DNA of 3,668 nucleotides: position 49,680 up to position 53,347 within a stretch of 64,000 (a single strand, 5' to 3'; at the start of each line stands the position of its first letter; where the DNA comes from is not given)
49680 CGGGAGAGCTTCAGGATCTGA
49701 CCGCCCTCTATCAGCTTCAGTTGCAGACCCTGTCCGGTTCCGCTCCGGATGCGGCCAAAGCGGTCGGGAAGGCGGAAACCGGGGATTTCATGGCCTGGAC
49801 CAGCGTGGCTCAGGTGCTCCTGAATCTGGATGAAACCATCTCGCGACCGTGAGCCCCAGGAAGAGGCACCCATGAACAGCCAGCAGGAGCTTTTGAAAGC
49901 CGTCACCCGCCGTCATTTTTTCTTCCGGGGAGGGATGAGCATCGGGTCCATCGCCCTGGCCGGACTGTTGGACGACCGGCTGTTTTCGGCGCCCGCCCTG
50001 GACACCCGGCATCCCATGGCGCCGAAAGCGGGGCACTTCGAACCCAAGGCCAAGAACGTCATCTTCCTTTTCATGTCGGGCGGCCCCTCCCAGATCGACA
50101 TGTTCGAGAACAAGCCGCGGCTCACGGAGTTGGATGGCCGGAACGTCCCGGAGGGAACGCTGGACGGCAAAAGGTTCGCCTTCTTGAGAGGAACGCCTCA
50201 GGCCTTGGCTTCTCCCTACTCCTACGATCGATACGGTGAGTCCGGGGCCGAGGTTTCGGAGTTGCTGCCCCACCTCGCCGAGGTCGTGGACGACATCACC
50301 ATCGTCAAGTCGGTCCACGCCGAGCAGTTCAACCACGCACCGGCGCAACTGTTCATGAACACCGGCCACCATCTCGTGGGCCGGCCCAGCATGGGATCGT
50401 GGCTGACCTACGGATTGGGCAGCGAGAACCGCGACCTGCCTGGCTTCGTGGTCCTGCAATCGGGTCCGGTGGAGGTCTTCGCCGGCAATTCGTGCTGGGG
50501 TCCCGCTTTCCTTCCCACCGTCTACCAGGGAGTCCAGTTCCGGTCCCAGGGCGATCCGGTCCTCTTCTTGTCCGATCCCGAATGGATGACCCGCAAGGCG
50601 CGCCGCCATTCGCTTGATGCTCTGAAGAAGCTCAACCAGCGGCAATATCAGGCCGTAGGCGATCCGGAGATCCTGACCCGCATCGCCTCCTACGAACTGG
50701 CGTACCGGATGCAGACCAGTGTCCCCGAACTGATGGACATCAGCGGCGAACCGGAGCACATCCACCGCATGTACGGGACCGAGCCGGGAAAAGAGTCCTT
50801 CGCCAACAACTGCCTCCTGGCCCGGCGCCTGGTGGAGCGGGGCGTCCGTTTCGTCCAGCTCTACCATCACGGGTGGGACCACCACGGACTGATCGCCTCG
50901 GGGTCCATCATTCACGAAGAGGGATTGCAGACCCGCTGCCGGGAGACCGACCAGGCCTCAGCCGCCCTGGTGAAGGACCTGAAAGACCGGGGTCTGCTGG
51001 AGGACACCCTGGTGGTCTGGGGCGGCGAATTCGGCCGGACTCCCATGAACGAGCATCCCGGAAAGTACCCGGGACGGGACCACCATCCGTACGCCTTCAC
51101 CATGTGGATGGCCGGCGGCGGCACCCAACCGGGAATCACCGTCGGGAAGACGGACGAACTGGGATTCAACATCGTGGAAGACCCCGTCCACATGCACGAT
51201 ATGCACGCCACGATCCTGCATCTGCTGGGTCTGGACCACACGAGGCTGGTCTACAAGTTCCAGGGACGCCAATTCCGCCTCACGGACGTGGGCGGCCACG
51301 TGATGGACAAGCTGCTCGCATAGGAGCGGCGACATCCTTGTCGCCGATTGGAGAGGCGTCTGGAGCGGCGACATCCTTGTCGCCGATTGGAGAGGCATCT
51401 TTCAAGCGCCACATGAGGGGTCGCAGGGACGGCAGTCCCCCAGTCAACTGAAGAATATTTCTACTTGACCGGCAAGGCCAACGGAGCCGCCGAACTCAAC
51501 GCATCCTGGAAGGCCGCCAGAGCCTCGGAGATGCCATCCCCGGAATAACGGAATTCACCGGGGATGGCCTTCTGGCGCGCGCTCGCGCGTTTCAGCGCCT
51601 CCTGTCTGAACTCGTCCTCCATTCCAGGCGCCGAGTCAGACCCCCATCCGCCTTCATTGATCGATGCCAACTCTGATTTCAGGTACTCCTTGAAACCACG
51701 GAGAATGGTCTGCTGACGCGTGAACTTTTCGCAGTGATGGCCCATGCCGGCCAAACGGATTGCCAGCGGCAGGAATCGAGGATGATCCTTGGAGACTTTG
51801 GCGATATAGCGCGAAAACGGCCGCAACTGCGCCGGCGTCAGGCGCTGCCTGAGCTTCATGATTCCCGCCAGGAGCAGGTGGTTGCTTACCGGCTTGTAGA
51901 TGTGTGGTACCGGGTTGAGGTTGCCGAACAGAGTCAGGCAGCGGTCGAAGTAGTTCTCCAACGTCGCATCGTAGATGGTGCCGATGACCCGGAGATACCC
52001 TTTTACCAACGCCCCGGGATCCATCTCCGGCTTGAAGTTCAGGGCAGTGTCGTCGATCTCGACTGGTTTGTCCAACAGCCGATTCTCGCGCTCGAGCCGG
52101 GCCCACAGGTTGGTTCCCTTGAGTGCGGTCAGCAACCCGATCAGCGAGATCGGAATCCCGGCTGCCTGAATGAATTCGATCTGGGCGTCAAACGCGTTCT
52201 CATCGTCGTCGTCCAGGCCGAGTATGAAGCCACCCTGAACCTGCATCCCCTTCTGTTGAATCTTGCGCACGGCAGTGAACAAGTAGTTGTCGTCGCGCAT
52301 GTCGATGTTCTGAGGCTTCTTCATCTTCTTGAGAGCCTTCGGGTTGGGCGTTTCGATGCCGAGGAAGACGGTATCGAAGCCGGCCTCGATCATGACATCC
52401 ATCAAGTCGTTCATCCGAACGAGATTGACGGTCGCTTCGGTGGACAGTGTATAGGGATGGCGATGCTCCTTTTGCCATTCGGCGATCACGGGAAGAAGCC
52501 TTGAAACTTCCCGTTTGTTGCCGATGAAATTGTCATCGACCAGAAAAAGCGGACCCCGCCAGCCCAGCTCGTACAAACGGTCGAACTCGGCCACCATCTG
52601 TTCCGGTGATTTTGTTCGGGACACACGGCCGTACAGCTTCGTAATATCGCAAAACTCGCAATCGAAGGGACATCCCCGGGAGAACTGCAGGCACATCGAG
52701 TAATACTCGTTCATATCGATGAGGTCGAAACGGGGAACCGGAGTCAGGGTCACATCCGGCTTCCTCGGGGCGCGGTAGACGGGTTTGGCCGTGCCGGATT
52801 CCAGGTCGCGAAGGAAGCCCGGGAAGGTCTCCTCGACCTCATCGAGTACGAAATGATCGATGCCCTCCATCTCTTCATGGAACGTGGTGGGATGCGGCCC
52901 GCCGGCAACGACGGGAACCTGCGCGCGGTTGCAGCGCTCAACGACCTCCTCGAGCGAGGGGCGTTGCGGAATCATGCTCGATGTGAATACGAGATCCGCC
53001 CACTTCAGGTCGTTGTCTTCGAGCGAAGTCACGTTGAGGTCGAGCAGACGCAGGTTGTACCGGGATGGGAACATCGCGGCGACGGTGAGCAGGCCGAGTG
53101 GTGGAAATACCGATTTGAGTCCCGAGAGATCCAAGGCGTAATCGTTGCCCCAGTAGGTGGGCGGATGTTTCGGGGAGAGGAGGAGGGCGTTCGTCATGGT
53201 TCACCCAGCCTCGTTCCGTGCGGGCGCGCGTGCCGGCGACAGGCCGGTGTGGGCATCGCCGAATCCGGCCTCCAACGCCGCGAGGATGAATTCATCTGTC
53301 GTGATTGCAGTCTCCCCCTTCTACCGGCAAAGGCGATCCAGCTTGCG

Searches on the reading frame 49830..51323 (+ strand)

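Call 91: search_protein_families(library=pfam, proteins=[window:49830-51323:+], max_evalue=0.0001)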
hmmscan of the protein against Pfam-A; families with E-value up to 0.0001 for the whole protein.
window:49830-51323:+ (497 aa): 1 family
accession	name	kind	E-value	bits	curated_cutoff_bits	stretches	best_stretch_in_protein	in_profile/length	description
PF07394.17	DUF1501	-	9.9e-158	525.8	27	1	74-496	1-390/390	Protein of unknown function (DUF1501)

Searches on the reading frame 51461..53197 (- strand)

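Call 91: search_protein_families(library=pfam, proteins=[window:51461-53197:-], max_evalue=0.0001)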
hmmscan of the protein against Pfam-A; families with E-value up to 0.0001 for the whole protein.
window:51461-53197:- (578 aa): 3 families
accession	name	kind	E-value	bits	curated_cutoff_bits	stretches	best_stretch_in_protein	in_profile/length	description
PF13282.11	DUF4070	-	1.5e-20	74.2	22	1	362-495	1-137/144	Domain of unknown function (DUF4070)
PF04055.27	Radical_SAM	-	6.8e-16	59.3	29.5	1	171-337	2-160/166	Radical SAM superfamily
PF02310.24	B12-binding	-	3.7e-14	53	32.1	1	28-128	9-120/121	B12 binding domain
